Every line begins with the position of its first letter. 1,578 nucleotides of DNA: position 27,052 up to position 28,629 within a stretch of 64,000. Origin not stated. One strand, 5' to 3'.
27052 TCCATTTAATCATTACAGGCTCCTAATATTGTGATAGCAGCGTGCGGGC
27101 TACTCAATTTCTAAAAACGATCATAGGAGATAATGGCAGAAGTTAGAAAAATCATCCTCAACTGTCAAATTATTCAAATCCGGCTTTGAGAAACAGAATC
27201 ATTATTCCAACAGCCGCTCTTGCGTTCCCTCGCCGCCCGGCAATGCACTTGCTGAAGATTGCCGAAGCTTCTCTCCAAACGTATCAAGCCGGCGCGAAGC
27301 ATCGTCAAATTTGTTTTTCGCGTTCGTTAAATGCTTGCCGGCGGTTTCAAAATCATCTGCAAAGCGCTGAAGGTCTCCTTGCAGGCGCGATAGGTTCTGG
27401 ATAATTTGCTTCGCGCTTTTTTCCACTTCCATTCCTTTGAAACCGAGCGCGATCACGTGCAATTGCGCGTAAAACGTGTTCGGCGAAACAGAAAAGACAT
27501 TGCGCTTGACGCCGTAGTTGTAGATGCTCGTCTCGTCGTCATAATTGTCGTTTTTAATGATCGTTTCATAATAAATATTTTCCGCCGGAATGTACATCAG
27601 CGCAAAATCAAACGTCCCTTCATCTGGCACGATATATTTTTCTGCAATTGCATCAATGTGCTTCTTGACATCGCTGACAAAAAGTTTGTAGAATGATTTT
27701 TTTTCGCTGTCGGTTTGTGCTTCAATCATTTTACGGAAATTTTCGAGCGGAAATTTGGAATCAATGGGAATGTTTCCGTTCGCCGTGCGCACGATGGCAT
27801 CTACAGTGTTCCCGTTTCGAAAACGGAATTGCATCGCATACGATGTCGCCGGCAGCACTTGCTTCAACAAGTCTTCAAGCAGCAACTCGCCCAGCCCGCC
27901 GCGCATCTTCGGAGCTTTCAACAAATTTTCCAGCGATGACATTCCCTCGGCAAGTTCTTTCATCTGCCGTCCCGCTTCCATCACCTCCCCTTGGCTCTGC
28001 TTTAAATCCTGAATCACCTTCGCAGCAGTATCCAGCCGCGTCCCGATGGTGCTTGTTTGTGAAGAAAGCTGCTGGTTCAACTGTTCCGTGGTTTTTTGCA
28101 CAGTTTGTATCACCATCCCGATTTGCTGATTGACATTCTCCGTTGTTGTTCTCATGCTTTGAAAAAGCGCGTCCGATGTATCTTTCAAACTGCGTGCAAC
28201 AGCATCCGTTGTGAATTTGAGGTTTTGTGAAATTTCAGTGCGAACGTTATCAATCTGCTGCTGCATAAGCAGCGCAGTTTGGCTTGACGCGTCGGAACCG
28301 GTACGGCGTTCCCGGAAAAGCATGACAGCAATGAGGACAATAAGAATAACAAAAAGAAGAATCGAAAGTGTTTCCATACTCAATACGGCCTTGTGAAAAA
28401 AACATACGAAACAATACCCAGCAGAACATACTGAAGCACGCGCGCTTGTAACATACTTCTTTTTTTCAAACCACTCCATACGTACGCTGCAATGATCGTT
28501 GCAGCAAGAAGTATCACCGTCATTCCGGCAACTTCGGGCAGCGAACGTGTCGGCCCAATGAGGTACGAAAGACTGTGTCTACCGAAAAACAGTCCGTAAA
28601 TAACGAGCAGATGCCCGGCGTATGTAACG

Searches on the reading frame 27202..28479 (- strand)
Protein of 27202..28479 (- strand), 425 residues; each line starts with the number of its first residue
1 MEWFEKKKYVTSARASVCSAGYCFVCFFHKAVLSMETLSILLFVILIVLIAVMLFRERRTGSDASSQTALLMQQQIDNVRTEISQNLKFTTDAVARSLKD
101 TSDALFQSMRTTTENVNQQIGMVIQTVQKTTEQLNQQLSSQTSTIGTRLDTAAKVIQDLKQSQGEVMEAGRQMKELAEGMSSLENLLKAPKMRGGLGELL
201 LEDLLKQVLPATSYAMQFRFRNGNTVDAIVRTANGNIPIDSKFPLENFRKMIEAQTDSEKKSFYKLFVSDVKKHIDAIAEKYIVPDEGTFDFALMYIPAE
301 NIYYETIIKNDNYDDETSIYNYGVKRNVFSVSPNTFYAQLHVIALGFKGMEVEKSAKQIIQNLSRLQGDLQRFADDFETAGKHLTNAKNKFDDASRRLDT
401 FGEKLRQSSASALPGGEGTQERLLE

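Call 4: search_protein_families(library=pfam, proteins=[window:27202-28479:-])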
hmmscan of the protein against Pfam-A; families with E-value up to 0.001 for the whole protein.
window:27202-28479:- (425 aa): 6 families
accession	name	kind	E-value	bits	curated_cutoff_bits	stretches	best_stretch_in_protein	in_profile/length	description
PF02646.22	RmuC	-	9.7e-54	182.9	26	1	129-399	5-271/291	RmuC family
PF06009.19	Laminin_II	-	2e-05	25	33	0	122-191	10-79/138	Laminin Domain II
PF01442.23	Apolipoprotein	-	0.00016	21.9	90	0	71-159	8-97/190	Apolipoprotein A1/A4/E domain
PF06103.16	DUF948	-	0.00026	21.6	37.2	0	43-118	10-86/89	Bacterial protein of unknown function (DUF948)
PF10498.14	IFT57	-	0.00028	20.4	40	0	96-184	228-316/360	Intra-flagellar transport protein 57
PF11727.13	ISG65-75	-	0.00029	20.6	25.1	0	72-172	40-139/281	Invariant surface glycoprotein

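Call 5: search_protein_families(library=ncbifam, proteins=[window:27202-28479:-])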
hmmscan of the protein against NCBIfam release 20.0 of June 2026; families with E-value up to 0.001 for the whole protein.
window:27202-28479:- (425 aa): 2 families
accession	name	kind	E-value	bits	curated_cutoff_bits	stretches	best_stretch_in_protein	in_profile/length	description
NF007686.0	PRK10361.1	equivalog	4.7e-15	55.2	810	1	124-406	124-419/475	DNA recombination protein RmuC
TIGR00996.1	Mtu_fam_mce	paralog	0.00054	19.2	140.5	0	354-408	195-249/291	MCE family protein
